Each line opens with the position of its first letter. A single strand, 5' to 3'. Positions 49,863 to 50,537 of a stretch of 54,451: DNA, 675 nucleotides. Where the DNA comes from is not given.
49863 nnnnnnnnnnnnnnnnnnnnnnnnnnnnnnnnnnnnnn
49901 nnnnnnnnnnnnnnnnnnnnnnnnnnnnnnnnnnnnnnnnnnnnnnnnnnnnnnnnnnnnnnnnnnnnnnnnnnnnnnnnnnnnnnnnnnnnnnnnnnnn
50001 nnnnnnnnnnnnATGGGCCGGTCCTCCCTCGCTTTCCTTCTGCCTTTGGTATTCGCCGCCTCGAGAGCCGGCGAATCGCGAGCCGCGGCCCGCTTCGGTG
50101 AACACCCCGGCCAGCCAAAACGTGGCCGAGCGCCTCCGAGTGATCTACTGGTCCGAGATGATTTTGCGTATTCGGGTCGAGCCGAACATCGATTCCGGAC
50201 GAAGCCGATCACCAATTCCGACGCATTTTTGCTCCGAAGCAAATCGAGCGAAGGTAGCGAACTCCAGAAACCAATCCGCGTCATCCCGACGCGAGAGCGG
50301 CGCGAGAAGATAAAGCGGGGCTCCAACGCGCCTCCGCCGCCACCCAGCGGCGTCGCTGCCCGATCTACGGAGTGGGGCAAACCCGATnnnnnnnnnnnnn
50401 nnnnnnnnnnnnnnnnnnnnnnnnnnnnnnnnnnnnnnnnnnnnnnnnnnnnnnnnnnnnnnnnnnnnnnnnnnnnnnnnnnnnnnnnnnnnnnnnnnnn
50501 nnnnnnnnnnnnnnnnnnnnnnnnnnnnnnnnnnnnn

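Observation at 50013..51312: Secreted HExxH metallopeptidase-like protein with an abutting small lipoprotein, present as a duplicated paralog family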

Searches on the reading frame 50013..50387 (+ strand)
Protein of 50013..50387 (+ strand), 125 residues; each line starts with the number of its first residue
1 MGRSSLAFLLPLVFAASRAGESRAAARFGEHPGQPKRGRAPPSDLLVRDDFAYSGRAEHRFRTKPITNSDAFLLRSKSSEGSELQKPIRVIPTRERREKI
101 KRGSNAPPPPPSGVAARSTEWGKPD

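Call 27: find_homologous_proteins(query=window:50013-50387:+, max_evalue=0.01)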
Query window:50013-50387:+: 323 candidates shared short words with the query, none scored E <= 0.01.
